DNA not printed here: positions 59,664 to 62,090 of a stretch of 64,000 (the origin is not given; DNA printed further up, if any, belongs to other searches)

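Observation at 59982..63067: Second, diverged copy of the same three-gene cassette on an AT-rich mobile-looking segment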

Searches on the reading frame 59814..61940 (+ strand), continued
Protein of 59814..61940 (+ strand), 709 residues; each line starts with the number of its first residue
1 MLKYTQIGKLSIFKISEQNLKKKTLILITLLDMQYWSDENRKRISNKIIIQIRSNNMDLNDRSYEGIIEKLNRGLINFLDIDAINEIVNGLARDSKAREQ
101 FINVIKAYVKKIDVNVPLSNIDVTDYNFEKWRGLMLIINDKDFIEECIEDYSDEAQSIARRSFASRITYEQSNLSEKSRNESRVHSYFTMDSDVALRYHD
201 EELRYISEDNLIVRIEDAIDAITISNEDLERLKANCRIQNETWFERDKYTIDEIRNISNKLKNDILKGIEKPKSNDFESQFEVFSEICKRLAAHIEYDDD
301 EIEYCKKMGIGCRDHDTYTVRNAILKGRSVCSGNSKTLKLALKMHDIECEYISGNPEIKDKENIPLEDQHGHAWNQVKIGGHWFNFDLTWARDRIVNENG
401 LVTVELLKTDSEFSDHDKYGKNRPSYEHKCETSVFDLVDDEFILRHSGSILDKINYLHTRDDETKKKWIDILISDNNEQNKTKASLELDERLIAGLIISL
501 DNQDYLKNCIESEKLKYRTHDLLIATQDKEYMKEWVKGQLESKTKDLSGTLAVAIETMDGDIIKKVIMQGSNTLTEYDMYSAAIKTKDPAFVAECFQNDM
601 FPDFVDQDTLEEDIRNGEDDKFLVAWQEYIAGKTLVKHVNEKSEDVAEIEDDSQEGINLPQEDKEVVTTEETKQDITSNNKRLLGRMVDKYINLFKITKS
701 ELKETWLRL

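Call 68: search_protein_families(library=pfam, alignment_id=A7, max_evalue=0.00001)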
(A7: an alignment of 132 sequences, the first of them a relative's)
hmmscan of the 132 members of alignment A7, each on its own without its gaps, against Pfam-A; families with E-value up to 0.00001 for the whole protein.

A. member 1, L004:1376-2164:+ (263 aa): 2 families
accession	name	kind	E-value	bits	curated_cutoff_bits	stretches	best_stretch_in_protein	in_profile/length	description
PF03255.19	ACCA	-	9.7e-130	432.7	23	1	4-262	52-310/310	Acetyl co-enzyme A carboxylase carboxyltransferase-like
PF01039.27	Carboxyl_trans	-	1.5e-18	67.1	22.3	1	31-201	273-429/493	Carboxyl transferase domain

B. families by the number of members that match (of 132 scanned): 170 families (the first 25 are shown)
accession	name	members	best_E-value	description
PF13604.12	AAA_30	6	1.8e-08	AAA domain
PF00580.27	UvrD-helicase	5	1.5e-100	UvrD/REP helicase N-terminal domain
PF13361.12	UvrD_C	5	1.3e-87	UvrD-like helicase C-terminal domain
PF02535.28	Zip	5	1.1e-27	ZIP Zinc transporter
PF13245.12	AAA_19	5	4.5e-24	AAA domain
PF21196.3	PcrA_UvrD_tudor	5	2.4e-13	PcrA/UvrD tudor domain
PF13538.12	UvrD_C_2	5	2.3e-11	UvrD-like helicase C-terminal domain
PF01443.25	Viral_helicase1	5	2.2e-08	Viral superfamily 1 RNA helicase core domain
PF01266.30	DAO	4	7.7e-41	FAD dependent oxidoreductase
PF00005.33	ABC_tran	4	5e-37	ABC transporter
PF00072.30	Response_reg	3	1e-29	Response regulator receiver domain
PF00486.34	Trans_reg_C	3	1.4e-24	Transcriptional regulatory protein, C terminal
PF02463.25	SMC_N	3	1.2e-06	RecF/RecN/SMC N terminal domain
PF13086.12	AAA_11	3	1.6e-06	AAA domain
PF02504.20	FA_synthesis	2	7e-97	Fatty acid synthesis protein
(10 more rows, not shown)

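Call 70: search_protein_families(library=pfam, proteins=[L055:9361-11352:+, L059:14415-15857:+, L059:12239-13834:+, L037:207-1835:+, L040:9466-10326:+, L055:13966-14919:+, L055:12786-13880:+, L025:7386-10721:+, L025:11935-16035:+, L044:5802-10664:+], max_evalue=0.01)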
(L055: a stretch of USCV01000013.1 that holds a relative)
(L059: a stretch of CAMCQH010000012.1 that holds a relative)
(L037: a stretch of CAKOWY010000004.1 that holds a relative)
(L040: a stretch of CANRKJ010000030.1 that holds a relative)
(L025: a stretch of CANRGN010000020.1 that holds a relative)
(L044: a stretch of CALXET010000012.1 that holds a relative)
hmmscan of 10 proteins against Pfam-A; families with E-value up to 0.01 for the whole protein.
L055:9361-11352:+ (664 aa): 0 families

L059:14415-15857:+ (481 aa): 1 family
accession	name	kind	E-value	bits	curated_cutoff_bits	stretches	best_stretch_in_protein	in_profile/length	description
PF17914.6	HopA1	-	0.00018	21.9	22.7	1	231-326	26-121/170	HopA1 effector protein family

L059:12239-13834:+ (532 aa): 4 families
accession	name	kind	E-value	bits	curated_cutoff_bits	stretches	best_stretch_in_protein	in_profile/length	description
PF00005.33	ABC_tran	-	2.3e-22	80.5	25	1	340-479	5-137/137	ABC transporter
PF00664.28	ABC_membrane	-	1e-11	45.5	28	1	15-261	7-254/274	ABC transporter transmembrane region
PF02463.25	SMC_N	-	6.4e-05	22.9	40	1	356-521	90-211/220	RecF/RecN/SMC N terminal domain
PF07651.22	ANTH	-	0.0078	15.7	21.5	0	269-317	201-254/276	ANTH domain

L037:207-1835:+ (543 aa): 0 families

L040:9466-10326:+ (287 aa): 0 families

L055:13966-14919:+ (318 aa): 0 families

L055:12786-13880:+ (365 aa): 1 family
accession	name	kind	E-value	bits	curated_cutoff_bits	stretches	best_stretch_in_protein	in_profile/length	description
PF03432.20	Relaxase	-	6.1e-39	133.7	24.6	1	19-147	1-132/132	MobA/VirD2-like, nuclease domain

L025:7386-10721:+ (1112 aa): 1 family
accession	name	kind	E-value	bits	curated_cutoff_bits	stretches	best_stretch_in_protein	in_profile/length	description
PF01841.26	Transglut_core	-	1.2e-07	32.4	23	1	239-346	11-107/108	Transglutaminase-like superfamily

L025:11935-16035:+ (1367 aa): 1 family
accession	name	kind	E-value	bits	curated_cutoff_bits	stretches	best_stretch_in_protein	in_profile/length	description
PF01841.26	Transglut_core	-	3.8e-14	53.3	23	2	239-347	10-107/108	Transglutaminase-like superfamily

L044:5802-10664:+ (1621 aa): 2 families
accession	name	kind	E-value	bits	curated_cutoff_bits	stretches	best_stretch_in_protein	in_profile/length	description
PF01841.26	Transglut_core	-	3.4e-13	50.3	23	1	759-876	4-107/108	Transglutaminase-like superfamily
PF22719.1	SNaCT12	-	0.0065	16.7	27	0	688-752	10-69/174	Short NACHT-associated C-Terminal domain, family 12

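Call 86: search_protein_families(library=padloc, proteins=[L001:13366-13731:+, L001:13774-14694:+, L001:14718-15728:+, L001:15923-16606:-, L001:16623-17087:-, L001:17111-17563:-, L001:18169-19347:-, L001:20250-21497:+], max_evalue=0.001)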
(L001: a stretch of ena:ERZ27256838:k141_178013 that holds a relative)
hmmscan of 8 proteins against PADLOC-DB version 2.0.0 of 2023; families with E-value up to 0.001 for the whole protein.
L001:13366-13731:+ (122 aa): 0 families

L001:13774-14694:+ (307 aa): 0 families

L001:14718-15728:+ (337 aa): 0 families

L001:15923-16606:- (227 aa): 2 families
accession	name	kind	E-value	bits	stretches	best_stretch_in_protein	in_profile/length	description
PDLC00428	ThsB1|ThsB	-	2.5e-81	271.2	1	1-226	2-218/219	TIR-like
PDLC00438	ThsB1|ThsB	-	6.1e-15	53.7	1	21-226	9-205/206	TIR-like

L001:16623-17087:- (154 aa): 5 families
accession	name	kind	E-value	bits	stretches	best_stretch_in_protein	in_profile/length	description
PDLC00431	ThsB1|ThsB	-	7.1e-59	196.8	1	1-153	3-154/162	TIR-like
PDLC04688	PDC-M50B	-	9.1e-50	167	1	1-153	3-153/162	-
PDLC00433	ThsB1|ThsB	-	2.9e-36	123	1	1-149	3-147/164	TIR-like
PDLC00418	ThsB1|ThsB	-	2.3e-08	32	1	1-103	5-106/155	TIR-like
PDLC00429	ThsB1|ThsB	-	0.00043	18.4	1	3-104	7-109/167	TIR-like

L001:17111-17563:- (150 aa): 4 families
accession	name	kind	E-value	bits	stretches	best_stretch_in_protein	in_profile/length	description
PDLC04686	PDC-M50A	-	7.4e-20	69.6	1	16-150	6-131/134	-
PDLC04685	PDC-M50A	-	6.7e-12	43.8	1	17-139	7-123/130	-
PDLC04687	PDC-M50A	-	3.1e-11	41.5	1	16-147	13-137/144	-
PDLC04684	PDC-M50A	-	6.2e-11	41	1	19-145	18-137/159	-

L001:18169-19347:- (392 aa): 0 families

L001:20250-21497:+ (416 aa): 1 family
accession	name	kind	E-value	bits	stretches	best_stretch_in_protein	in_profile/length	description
PDLC02402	Aga_SIR2-PNTD1-PNTD2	-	1.5e-06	24.6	1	92-300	327-539/876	Class I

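Call 87: search_protein_families(library=padloc, alignment_id=A7, max_evalue=1e-10)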
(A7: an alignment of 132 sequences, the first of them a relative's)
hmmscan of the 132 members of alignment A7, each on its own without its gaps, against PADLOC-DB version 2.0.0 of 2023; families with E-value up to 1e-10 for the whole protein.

A. member 1, L004:1376-2164:+ (263 aa): 0 families

B. families by the number of members that match (of 132 scanned): 104 families (the first 25 are shown)
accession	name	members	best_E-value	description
PDLC03802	RTasHel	5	2.1e-138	DRT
PDLC00132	GajB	5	1.2e-126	UrvD helicase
PDLC00114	GajB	5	5e-120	UrvD helicase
PDLC00117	GajB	5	3.1e-100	UrvD helicase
PDLC00127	GajB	5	2.6e-72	UrvD helicase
PDLC00103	GajB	5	7e-70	UrvD helicase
PDLC00121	GajB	5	2.8e-63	UrvD helicase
PDLC00107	GajB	5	6.9e-61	UrvD helicase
PDLC00123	GajB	5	1.6e-57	UrvD helicase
PDLC00130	GajB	5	4.6e-55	UrvD helicase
PDLC00119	GajB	5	5.7e-51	UrvD helicase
PDLC00122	GajB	5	2.1e-45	UrvD helicase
PDLC00116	GajB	5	7.6e-45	UrvD helicase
PDLC00134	GajB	5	5.4e-44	UrvD helicase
PDLC00104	GajB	5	9.8e-43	UrvD helicase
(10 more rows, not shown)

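Call 96: search_protein_families(library=ncbifam, proteins=[L055:9361-11352:+, L059:14415-15857:+, L055:13966-14919:+, L037:207-1835:+], max_evalue=0.01)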
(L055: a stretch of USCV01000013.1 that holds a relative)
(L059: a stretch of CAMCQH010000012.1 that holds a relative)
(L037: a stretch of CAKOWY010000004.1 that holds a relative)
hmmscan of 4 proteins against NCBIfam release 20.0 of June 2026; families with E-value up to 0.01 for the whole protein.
L055:9361-11352:+ (664 aa): 0 families

L059:14415-15857:+ (481 aa): 0 families

L055:13966-14919:+ (318 aa): 0 families

L037:207-1835:+ (543 aa): 0 families

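Call 97: predict_structure(alignment_id=A8)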
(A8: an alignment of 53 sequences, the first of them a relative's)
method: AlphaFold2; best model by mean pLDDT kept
length: 709 residues; sequences in the alignment: 53
mean_pLDDT: 74.1   pTM: 0.64
mean pLDDT of the five models: 74.1, 74.0, 72.7, 71.2, 71.1
residues with pLDDT >= 90: 244; 70-90: 179; 50-70: 170; < 50: 116
segments of 3 or more residues with pLDDT < 50: 1-35, 55-61, 115-124, 165-190, 201-207, 643-670
pLDDT, mean of each block of 10 residues (from residue 1): 33 31 33 48 57 47 52 55 63 70 67 49 49 63 75 66 47 39 38 54 49 70 83 62 63 90 97 97 98 95 77 76 95 96 97 86 74 96 97 90 93 90 92 95 91 93 94 86 88 92 91 87 89 91 82 91 90 86 92 91 88 89 92 84 43 40 41 57 66 69 65
secondary structure, 60 per line:
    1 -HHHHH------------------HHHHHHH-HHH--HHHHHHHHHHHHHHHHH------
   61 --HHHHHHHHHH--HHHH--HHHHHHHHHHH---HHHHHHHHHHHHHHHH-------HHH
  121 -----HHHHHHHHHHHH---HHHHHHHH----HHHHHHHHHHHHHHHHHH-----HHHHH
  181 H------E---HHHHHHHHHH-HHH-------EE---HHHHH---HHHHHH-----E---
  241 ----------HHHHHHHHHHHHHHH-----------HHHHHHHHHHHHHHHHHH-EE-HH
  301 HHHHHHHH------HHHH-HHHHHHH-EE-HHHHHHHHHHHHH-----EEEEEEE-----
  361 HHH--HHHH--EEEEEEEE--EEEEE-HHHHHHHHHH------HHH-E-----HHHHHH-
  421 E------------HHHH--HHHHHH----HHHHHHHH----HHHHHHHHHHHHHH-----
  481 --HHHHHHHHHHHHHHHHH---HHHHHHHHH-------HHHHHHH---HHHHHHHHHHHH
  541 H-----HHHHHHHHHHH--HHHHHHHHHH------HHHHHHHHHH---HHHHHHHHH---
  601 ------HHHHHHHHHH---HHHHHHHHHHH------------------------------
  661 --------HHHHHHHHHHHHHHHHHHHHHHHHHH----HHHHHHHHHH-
elements in order (helices of 4 or more, strands of 3 or more residues): H2-6 H25-31 H38-54 H63-72 H75-78 H81-91 H95-110 H126-137 H141-148 H153-170 H176-181 H192-201 H218-222 H226-231 H251-265 H277-294 H299-308 H315-318 H320-326 H331-343 E349-355 H366-369 E372-379 E382-386 H388-397 H414-419 H434-437 H440-445 H450-457 H462-475 H483-499 H503-511 H519-525 H529-541 H547-557 H560-569 H576-585 H589-597 H607-616 H620-630 H669-694 H699-708

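Call 100: fold_search(model_id=the predicted structure, library=pdb)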
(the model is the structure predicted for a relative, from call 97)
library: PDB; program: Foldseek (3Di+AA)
matches with E <= 10: 541; with E <= 0.001: 1
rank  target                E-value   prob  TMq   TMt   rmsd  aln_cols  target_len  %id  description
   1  9crn                  2.6e-05  1.00  0.17  0.30   5.3       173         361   20  Crystal structure of Streptococcus pyogenes TglA (released 2024-08-14)
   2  4xz7_B                1.4e-03  1.00  0.16  0.28   8.6       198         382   14  Crystal structure of a TGase (released 2015-06-24)
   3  4xz7_A                1.8e-03  1.00  0.15  0.28   5.1       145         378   14  Crystal structure of a TGase (released 2015-06-24)
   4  3isr_B                2.3e-03  1.00  0.11  0.26   4.1       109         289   18  The Crystal Structure of a Putative Cysteine Protease from Cytophaga hutchinsonii to 1.9A (released 2009-09-08)
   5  3isr_A                2.5e-03  1.00  0.12  0.27   5.0       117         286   18  The Crystal Structure of a Putative Cysteine Protease from Cytophaga hutchinsonii to 1.9A (released 2009-09-08)
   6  3isr_C                3.9e-03  1.00  0.12  0.27   4.2       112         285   19  The Crystal Structure of a Putative Cysteine Protease from Cytophaga hutchinsonii to 1.9A (released 2009-09-08)
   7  7rdr_A                6.1e-03  0.28  0.07  0.10  24.7       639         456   11  Circular tandem repeat protein with novel repeat topology and enhanced subunit contact surfaces (released 2021-09-01)
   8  9gyt_1u               9.1e-03  0.54  0.13  0.14  22.5       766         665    9  High resolution structure of B. oleracea mitoribosome (released 2025-10-15)
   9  7n6g_6E               2.4e-02  1.00  0.11  0.09   6.9       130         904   20  C1 of central pair (released 2022-05-18)
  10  9c93_B                2.6e-02  0.82  0.14  0.20  21.4       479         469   11  Crystal structure of menin in complex with inhibitor compound 26 (released 2025-01-15)
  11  8v3b_a                3.0e-02  0.33  0.10  0.14  24.2       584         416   12  Computational Designed Nanocage O43_129_+4 (released 2024-03-13)
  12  6igx_B                3.6e-02  0.33  0.13  0.13  29.1       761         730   12  Crystal structure of human CAP-G in complex with CAP-H (released 2019-03-13)
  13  7n6g_0A               4.3e-02  0.35  0.13  0.16  20.4       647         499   10  C1 of central pair (released 2022-05-18)
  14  5o9z_v                4.7e-02  0.60  0.20  0.18  27.4       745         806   11  Cryo-EM structure of a pre-catalytic human spliceosome primed for activation (B complex) (released 2017-08-16)
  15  5cwb                  5.4e-02  0.51  0.07  0.18  15.6       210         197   11  Crystal structure of de novo designed helical repeat protein DHR4 (released 2015-12-16)
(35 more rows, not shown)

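Call 116: find_encoding_contigs(protein=P0002, flank=5000, max_places=3)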
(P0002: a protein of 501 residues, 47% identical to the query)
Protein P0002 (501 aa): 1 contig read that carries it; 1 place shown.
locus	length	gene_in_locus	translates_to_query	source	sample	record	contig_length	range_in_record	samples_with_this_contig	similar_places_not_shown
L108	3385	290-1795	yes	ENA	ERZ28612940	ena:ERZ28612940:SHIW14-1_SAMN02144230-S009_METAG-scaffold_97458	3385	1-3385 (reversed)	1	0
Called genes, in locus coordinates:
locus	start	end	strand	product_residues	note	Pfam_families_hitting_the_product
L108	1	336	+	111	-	?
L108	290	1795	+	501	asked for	PF01841:Transglut_core (faint)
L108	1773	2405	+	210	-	-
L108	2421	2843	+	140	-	-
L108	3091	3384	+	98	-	?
